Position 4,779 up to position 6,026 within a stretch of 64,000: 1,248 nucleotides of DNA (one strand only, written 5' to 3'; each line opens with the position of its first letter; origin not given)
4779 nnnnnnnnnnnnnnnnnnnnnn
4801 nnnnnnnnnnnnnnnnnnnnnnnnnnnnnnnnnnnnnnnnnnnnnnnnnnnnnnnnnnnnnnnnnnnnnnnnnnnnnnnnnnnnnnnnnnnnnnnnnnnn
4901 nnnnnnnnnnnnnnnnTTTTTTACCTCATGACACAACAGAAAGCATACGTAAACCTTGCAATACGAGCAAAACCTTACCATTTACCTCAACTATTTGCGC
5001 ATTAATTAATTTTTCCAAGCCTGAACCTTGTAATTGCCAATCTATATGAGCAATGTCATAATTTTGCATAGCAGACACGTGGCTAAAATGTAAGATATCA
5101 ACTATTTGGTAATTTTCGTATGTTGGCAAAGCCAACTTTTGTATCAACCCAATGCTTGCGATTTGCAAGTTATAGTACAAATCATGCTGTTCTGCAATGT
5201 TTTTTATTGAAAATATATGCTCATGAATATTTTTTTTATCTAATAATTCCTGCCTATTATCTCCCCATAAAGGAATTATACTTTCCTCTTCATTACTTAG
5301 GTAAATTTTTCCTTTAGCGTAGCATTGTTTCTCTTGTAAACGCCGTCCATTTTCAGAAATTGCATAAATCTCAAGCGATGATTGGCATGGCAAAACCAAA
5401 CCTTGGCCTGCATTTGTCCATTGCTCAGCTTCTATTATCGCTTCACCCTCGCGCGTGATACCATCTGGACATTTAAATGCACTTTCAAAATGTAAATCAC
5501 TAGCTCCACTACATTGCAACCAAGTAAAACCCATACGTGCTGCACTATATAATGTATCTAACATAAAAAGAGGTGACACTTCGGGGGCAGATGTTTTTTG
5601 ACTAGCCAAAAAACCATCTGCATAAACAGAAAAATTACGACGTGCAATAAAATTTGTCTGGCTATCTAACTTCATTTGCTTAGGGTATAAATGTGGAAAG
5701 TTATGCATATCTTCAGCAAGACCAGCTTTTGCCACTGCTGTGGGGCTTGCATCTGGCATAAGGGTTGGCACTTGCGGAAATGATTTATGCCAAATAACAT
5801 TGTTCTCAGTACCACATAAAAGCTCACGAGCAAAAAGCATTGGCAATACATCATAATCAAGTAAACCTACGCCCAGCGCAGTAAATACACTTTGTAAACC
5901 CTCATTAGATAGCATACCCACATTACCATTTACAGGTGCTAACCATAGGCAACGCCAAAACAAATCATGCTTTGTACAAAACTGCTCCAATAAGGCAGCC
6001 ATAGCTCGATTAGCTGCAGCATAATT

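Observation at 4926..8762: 1278-aa AT-ACP-KR protein without a ketosynthase, with an atypical carrier motif and about 400 aa of unassigned sequence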

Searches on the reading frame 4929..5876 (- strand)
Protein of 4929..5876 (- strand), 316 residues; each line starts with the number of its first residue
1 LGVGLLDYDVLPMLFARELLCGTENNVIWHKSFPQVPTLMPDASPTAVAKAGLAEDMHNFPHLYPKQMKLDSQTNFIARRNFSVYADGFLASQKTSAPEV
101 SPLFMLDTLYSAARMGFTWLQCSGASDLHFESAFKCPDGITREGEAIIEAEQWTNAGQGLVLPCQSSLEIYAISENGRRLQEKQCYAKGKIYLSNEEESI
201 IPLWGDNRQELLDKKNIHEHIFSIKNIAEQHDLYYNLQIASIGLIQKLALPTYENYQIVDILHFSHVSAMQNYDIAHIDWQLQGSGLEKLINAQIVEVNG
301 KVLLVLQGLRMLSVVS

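Call 28: search_protein_families(library=pfam, alignment_id=A2, max_evalue=0.1)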
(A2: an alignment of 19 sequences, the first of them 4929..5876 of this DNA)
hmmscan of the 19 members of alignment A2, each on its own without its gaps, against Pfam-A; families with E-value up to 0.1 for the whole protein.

A. member 1, window:4929-5876:- (316 aa): 0 families

B. families by the number of members that match (of 19 scanned): 9 families
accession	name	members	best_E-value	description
PF14765.12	PS-DH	4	2.3e-09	Polyketide synthase dehydratase N-terminal domain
PF00989.32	PAS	1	0.0025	PAS fold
PF20413.5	BLTP1_N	1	0.016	BLTP1-like family N-terminal region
PF20182.3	DUF6545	1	0.041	Family of unknown function (DUF6545)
PF21032.3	PROPPIN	1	0.047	PROPPIN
PF25267.1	TANGO6_N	1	0.057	TANGO6 N-terminal domain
PF22195.2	TSP1_CFP_C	1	0.059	CFP-like, C-terminal thrombospondin type 1 domain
PF19070.5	DUF5766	1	0.098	Family of unknown function (DUF5766)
PF18057.6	DUF5594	1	0.099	Domain of unknown function (DUF5594)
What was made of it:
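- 4929..5705 (-): PKS dehydratase-like double-hotdog domain (residues ~1020-1278). It lacks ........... The family motifs are FSxY, G(V/I)TRE and NGR(R/H). PF14765 found in 4 of 19 family members (call 28).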

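Call 29: search_solved_structures(query=A2, max_evalue=10)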
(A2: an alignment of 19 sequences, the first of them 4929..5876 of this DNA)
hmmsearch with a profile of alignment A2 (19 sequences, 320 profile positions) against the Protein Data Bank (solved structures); distinct sequences matched with E-value up to 10: 2.
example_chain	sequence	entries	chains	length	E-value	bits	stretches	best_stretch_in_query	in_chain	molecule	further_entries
3kg8_A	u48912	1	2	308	0.0013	21.2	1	100-306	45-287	CurJ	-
5tz6_A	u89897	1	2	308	0.002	20.6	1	101-306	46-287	CurJ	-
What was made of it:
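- On PKS dehydratase (PS-DH, PF14765): Profile hit to CurJ DH at E=1.3e-3 (call 29).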

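Call 30: search_solved_structures(query=A2, max_evalue=10, show_alignments=1)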
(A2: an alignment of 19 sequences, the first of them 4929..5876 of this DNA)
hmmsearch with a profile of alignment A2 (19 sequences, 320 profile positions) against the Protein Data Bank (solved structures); distinct sequences matched with E-value up to 10: 2.
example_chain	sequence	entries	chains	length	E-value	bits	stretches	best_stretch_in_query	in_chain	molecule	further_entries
3kg8_A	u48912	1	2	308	0.0013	21.2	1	100-306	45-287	CurJ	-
5tz6_A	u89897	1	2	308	0.002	20.6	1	101-306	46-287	CurJ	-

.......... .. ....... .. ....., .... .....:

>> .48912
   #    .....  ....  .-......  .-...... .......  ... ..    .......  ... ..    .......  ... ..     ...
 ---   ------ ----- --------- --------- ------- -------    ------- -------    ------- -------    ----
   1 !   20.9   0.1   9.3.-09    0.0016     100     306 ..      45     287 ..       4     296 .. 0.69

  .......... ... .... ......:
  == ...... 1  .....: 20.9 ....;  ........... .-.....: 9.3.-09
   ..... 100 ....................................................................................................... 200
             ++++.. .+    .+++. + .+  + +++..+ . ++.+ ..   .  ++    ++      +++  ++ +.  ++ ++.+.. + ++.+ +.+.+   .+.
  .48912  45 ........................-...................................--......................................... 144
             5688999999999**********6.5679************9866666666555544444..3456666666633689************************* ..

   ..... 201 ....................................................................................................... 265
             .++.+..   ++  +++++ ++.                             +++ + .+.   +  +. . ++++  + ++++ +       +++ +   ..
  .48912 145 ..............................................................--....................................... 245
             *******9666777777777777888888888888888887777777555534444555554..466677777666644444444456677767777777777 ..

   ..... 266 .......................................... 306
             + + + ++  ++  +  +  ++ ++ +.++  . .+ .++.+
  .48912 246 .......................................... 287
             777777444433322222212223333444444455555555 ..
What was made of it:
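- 4929..5705 (-): Profile against PDB hits CurJ DH at E=1.3e-3 (calls 29, 30).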

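Call 31: predict_structure(alignment_id=A2)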
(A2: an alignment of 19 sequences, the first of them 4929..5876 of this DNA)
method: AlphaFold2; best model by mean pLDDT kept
length: 316 residues; sequences in the alignment: 19
mean_pLDDT: 82.1   pTM: 0.79
mean pLDDT of the five models: 82.1, 81.3, 80.6, 80.1, 79.3
residues with pLDDT >= 90: 164; 70-90: 82; 50-70: 36; < 50: 34
segments of 3 or more residues with pLDDT < 50: 1-6, 22-42, 231-234
pLDDT, mean of each block of 10 residues (from residue 1): 51 56 44 41 50 73 88 88 91 92 96 91 96 92 97 85 97 93 98 88 78 81 73 66 93 93 89 84 92 92 95 84
secondary structure, 60 per line:
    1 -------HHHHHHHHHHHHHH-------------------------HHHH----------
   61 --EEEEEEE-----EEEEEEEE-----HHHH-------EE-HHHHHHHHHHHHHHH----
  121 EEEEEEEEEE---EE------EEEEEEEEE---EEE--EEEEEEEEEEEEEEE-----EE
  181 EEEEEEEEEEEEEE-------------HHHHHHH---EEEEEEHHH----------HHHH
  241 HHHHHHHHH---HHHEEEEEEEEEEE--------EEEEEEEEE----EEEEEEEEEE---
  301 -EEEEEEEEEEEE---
elements in order: H8-21 H47-50 E63-69 E75-82 H88-91 H102-116 E121-130 E142-150 E154-156 E159-173 E179-194 H208-214 E218-223 H237-249 E256-266 E275-283 E288-297 E302-313
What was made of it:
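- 4929..5705 (-): AF2 pLDDT 82.1 (call 31).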

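Call 34: fold_search(model_id=the predicted structure, library=pdb)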
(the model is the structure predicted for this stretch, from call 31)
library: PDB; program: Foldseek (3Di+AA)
matches with E <= 10: 1118; with E <= 0.001: 197
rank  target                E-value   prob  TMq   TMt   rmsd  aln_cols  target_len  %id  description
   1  3kg6_D                5.7e-12  1.00  0.49  0.54   6.7       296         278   16  Dehydratase domain from CurF module of Curacin polyketide synthase (released 2010-01-19)
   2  3kg6_B                1.5e-11  1.00  0.47  0.52   6.9       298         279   15  Dehydratase domain from CurF module of Curacin polyketide synthase (released 2010-01-19)
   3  3kg6_A                1.7e-11  1.00  0.50  0.57   6.4       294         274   15  Dehydratase domain from CurF module of Curacin polyketide synthase (released 2010-01-19)
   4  5tz5_B                2.3e-11  1.00  0.46  0.51   9.2       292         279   15  Crystal Structure of CurK Dehydratase H996F Inactive Mutant (released 2017-01-11)
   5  9x2b_B                3.1e-11  1.00  0.54  0.09   6.6       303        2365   10  Cryo-EM structure of PsoA in apo state (PsoA-PKS-II) (released 2026-04-08)
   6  3kg9_B                3.4e-11  1.00  0.46  0.51   9.2       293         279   15  Dehydratase domain from CurK module of Curacin polyketide synthase (released 2010-01-19)
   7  3kg6_C                3.6e-11  1.00  0.47  0.53   6.7       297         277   15  Dehydratase domain from CurF module of Curacin polyketide synthase (released 2010-01-19)
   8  5tz6_B                3.8e-11  1.00  0.52  0.57   7.5       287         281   17  Crystal Structure of CurJ Dehydratase H978F Inactive Mutant In Complex with Compound 21 (released 2017-01-11)
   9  9x2a_A                4.3e-11  1.00  0.56  0.09   6.6       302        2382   10  Cryo-EM structure of PsoA in cofactor bound state (PsoA-PKS-II) (released 2026-04-08)
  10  5tz7_A                4.3e-11  1.00  0.48  0.53   8.7       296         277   16  Crystal Structure of CurK Dehydratase D1169N Inactive Mutant (released 2017-01-11)
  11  6mbh                  4.5e-11  1.00  0.51  0.56   7.2       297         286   10  GphF DH1 P1711L, L1744P variant: An isomerase-inactive variant of GphF DH1 (released 2018-09-19)
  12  5tz7_B                4.8e-11  1.00  0.46  0.51   9.2       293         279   15  Crystal Structure of CurK Dehydratase D1169N Inactive Mutant (released 2017-01-11)
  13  9x29_B                5.6e-11  1.00  0.54  0.16   7.2       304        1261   12  Cryo-EM structure of PsoA in cofactor bound state (PsoA-PKS-I) (released 2026-04-08)
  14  3kg9_A                5.6e-11  1.00  0.47  0.52   8.6       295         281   15  Dehydratase domain from CurK module of Curacin polyketide synthase (released 2010-01-19)
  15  5tz6_A                5.9e-11  1.00  0.51  0.54   7.9       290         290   18  Crystal Structure of CurJ Dehydratase H978F Inactive Mutant In Complex with Compound 21 (released 2017-01-11)
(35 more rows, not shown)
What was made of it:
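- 4929..5705 (-): Foldseek top hits are the CurF/CurK/CurJ DH at E 6e-12 to 1e-10 (call 34).
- On PKS dehydratase (PS-DH, PF14765): Foldseek hits CurF/CurK/CurJ DH at E 6e-12 to 1e-10, with TM normalised to query length of 0.46-0.56 (calls 31, 34).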
